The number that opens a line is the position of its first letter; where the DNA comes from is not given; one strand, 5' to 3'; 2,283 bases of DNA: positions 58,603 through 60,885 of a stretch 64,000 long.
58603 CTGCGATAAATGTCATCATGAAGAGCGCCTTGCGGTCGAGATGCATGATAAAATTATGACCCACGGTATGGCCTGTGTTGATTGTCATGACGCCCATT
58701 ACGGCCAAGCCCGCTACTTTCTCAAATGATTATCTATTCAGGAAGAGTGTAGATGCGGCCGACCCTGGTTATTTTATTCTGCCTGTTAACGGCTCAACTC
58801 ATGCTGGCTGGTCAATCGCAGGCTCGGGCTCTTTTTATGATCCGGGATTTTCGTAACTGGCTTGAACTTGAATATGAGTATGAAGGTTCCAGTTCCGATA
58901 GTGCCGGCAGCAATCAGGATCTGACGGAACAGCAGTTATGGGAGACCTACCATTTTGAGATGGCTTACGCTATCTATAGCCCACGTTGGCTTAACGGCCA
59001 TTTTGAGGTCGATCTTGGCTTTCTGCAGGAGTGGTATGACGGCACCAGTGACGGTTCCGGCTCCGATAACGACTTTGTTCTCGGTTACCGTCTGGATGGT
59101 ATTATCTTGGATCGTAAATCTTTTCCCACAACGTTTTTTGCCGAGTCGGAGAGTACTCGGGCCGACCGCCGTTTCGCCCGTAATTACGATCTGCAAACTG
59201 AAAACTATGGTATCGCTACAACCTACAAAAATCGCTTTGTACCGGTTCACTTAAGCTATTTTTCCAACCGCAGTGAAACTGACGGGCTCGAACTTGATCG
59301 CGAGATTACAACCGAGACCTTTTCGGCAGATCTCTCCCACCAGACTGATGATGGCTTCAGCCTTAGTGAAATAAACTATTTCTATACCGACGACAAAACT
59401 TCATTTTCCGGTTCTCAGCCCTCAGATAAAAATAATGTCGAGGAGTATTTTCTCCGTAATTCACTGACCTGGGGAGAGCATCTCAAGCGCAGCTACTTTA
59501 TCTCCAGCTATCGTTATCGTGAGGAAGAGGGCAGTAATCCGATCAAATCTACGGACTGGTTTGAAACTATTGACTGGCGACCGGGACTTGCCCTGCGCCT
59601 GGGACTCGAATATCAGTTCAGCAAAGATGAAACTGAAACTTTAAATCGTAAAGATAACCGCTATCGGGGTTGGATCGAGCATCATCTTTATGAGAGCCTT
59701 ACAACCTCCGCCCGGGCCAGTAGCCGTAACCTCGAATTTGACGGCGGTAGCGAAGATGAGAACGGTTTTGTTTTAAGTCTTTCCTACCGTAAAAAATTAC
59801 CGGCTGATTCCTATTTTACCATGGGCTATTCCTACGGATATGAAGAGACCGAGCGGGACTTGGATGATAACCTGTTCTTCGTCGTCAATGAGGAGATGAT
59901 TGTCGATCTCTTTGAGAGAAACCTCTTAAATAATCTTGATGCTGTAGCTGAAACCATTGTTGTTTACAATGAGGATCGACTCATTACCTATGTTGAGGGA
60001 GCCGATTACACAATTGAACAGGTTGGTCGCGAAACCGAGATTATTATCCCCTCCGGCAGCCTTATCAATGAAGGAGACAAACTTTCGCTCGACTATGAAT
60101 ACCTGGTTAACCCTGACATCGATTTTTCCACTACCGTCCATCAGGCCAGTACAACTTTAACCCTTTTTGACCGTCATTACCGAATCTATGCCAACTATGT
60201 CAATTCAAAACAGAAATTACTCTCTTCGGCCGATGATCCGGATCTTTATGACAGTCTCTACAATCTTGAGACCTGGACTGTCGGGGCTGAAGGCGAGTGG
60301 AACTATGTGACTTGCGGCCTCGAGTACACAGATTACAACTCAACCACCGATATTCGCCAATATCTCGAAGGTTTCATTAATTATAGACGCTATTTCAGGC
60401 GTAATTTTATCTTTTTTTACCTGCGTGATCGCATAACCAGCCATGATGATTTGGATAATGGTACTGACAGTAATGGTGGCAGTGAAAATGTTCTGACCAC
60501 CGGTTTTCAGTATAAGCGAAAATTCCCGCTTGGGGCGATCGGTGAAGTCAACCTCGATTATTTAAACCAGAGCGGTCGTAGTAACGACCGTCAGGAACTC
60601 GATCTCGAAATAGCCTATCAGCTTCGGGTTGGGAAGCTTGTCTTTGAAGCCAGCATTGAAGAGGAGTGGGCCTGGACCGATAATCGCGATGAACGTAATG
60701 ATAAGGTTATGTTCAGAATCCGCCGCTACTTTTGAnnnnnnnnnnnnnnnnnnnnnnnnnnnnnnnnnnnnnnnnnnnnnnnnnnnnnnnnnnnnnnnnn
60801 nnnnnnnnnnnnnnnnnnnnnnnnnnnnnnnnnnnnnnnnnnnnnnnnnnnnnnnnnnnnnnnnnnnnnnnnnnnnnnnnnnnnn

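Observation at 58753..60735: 660-aa acidic, Tyr/Asn/Asp-rich secreted protein with C-terminal Phe: probable large OM beta-barrel flanked by lipoprotein and anchored cytochromes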

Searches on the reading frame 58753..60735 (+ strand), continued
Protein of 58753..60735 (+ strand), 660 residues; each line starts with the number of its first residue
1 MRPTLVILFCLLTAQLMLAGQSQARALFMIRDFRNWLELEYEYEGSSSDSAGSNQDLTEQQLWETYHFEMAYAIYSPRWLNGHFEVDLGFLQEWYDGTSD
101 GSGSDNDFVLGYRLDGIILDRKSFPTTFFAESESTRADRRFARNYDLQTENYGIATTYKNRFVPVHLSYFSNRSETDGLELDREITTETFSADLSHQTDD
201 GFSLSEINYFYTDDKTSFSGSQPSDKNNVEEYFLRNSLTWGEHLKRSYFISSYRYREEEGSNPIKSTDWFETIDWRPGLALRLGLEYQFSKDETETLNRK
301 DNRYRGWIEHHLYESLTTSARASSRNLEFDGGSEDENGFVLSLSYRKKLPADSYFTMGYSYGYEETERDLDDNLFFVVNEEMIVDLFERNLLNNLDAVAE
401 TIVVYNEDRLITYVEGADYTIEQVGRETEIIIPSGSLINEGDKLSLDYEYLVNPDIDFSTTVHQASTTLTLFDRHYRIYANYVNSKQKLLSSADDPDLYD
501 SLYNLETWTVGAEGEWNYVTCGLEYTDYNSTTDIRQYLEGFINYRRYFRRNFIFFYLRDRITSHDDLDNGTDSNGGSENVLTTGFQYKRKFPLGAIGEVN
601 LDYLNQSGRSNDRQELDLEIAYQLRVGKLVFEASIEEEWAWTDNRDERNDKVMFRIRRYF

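Call 61: list_cluster_members(proteins=[P0143, P0152, P0137, P0119, P0105, P0095, P0081, P0057, P0046, P0030])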
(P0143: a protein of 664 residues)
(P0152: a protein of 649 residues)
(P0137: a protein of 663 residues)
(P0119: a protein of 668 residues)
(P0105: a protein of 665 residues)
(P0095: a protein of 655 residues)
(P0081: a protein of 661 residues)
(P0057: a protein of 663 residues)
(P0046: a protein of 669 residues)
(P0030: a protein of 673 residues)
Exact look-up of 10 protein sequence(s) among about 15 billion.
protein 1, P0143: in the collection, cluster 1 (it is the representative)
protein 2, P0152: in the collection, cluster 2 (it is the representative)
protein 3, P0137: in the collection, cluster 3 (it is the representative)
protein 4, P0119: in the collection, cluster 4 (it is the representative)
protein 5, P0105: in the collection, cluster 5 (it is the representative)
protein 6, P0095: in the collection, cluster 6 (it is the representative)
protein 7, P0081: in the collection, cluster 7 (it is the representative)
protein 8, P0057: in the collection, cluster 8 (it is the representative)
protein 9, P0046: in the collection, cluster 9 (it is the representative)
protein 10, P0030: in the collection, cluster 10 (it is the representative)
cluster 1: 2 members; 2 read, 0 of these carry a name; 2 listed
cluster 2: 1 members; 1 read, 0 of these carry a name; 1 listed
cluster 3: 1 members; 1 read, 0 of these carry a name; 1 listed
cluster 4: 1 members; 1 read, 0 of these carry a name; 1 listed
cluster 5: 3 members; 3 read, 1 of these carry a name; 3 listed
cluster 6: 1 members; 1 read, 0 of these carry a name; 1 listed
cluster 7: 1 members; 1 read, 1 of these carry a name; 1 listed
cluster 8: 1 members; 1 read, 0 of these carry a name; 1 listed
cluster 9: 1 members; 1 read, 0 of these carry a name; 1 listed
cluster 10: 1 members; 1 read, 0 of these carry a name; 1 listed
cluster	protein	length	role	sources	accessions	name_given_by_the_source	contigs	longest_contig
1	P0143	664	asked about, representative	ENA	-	-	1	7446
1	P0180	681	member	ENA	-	-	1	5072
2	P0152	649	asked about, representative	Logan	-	-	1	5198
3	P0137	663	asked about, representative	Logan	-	-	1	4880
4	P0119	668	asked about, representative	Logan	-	-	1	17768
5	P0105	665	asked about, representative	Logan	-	-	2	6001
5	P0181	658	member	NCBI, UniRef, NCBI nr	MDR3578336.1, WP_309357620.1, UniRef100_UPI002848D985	MAG: hypothetical protein P4L44_00050 [Oryzomonas sp.] | hypothetical protein n=1 Tax=Oryzomonas sp. TaxID=2855186 RepID=UPI002848D985 | hypothetical protein [Oryzomonas sp.]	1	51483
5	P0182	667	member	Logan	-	-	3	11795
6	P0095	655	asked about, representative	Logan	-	-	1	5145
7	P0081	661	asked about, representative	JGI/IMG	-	hypothetical protein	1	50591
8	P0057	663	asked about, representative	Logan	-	-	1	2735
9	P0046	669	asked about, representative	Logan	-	-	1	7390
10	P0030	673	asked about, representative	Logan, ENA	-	-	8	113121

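Call 79: search_solved_structures(query=L001:15139-16803:+, max_evalue=0.01, show_alignments=1)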
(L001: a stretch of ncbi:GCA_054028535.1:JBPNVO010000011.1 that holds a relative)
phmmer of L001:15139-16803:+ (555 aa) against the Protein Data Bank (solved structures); distinct sequences matched with E-value up to 0.01: 3.
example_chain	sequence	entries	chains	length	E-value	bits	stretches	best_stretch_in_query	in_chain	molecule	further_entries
7tfs_A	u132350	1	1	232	2.7e-28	102.3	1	15-218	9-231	Cytochrome c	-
9yuq_N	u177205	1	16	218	4.2e-21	78.6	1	14-218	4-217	Putative multiheme cytochrome c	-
6i5b_A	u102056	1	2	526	0.00055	22.1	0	211-321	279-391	Uncharacterized protein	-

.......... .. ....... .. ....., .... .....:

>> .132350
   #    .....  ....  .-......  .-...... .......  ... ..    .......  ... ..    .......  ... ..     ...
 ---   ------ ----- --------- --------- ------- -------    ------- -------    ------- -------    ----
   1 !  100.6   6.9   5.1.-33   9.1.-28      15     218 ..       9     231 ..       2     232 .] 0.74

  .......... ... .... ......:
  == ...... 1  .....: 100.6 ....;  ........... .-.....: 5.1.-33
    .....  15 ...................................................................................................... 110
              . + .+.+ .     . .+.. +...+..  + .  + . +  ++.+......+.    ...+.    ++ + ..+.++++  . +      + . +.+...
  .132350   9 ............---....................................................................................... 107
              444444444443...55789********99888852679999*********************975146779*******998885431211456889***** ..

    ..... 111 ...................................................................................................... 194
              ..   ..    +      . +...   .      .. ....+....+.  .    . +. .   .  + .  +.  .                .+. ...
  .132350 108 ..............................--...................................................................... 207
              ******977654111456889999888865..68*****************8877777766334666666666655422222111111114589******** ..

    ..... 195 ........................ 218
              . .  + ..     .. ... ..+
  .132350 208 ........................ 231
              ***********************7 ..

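Call 83: search_solved_structures(query=A2, max_evalue=10, show_alignments=0)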
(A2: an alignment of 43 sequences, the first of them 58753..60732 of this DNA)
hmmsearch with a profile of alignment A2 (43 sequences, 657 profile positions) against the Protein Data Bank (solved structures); distinct sequences matched with E-value up to 10: 1.
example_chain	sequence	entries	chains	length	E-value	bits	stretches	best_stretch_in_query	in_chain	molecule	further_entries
3g9v_A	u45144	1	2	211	0.58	11.6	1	260-307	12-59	Interleukin 22 receptor, alpha 2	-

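Call 98: search_solved_structures(query=L011:1569-2396:+, max_evalue=0.001)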
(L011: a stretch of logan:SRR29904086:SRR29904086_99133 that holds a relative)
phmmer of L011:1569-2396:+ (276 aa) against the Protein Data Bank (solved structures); distinct sequences matched with E-value up to 0.001: 2.
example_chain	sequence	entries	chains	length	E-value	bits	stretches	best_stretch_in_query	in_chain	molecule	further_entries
9yuq_N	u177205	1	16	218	9.5e-11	44.8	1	99-275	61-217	Putative multiheme cytochrome c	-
7tfs_A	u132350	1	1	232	2.1e-09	40.4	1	98-244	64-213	Cytochrome c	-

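Call 100: search_dna_similar(query=window:58753-60732:+, collection=plasmids, mode=protein, max_evalue=0.001, max_rows=10)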
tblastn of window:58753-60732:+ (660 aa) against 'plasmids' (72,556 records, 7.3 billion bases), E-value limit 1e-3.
No match.

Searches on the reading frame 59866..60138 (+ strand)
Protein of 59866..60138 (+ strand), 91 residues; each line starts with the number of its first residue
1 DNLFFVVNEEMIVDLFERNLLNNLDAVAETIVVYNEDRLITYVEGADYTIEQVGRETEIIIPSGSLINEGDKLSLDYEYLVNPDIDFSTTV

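Call 59: search_solved_structures(query=A3, max_evalue=10, show_alignments=3)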
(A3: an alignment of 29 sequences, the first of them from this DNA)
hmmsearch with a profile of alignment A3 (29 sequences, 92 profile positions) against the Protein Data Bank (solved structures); distinct sequences matched with E-value up to 10: 7.
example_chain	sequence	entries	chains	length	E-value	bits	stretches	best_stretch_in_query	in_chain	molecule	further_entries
8rey_M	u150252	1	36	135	0.11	16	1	8-55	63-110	Flagellin-like protein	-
4igb_D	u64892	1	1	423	0.42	14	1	40-86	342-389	LPXTG cell wall surface protein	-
4igb_A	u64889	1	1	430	0.43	14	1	40-86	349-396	LPXTG cell wall surface protein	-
4igb_B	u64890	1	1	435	0.44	14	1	40-86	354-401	LPXTG cell wall surface protein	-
4igb_C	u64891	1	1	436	0.44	14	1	40-86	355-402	LPXTG cell wall surface protein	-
7k44_A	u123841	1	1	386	1.1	12.7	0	33-75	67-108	SGBP-B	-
4uie_A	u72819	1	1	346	6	10.3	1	22-75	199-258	SURFACE LAYER PROTEIN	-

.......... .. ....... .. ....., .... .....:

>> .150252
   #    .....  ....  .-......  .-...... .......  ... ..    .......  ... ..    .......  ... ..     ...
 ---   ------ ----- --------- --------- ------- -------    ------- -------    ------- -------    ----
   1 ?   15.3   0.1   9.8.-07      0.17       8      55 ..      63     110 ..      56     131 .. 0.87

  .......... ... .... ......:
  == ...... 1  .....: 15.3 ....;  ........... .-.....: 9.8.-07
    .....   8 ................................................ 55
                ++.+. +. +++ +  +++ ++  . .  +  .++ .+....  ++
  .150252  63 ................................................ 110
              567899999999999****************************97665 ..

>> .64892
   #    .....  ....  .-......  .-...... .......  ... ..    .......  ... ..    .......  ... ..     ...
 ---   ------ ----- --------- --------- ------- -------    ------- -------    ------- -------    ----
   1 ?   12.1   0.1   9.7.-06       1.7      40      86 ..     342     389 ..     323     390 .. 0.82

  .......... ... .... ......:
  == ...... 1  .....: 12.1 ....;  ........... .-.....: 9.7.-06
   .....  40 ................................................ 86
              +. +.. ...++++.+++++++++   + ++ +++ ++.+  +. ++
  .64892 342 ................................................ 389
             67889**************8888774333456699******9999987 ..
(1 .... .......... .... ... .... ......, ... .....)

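Call 60: search_protein_families(library=phrogs, alignment_id=A3, max_evalue=0.01)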
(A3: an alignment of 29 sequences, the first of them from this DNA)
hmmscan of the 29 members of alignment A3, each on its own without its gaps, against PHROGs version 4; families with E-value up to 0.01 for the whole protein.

A. member 1, seq(91 aa): 0 families

B. families by the number of members that match (of 29 scanned): 4 families
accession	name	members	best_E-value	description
phrog_807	-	13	1.9e-08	major tail protein with Ig-like domain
phrog_18315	-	5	2.9e-05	-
phrog_20240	-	1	0.0039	-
phrog_18703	-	1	0.0071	tail fiber protein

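Call 91: predict_structure(alignment_id=A3)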
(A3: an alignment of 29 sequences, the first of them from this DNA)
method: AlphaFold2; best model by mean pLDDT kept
length: 91 residues; sequences in the alignment: 29
mean_pLDDT: 91.3   pTM: 0.77
mean pLDDT of the five models: 91.3, 91.0, 90.1, 90.0, 88.8
residues with pLDDT >= 90: 78; 70-90: 3; 50-70: 10; < 50: 0
segments of 3 or more residues with pLDDT < 50: none
pLDDT, mean of each block of 10 residues (from residue 1): 91 96 95 98 97 96 96 97 59 56
secondary structure, 60 per line:
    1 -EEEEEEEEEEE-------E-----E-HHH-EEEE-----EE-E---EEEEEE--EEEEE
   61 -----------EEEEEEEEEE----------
elements in order: E2-12 E32-35 E48-53 E56-60 E72-81
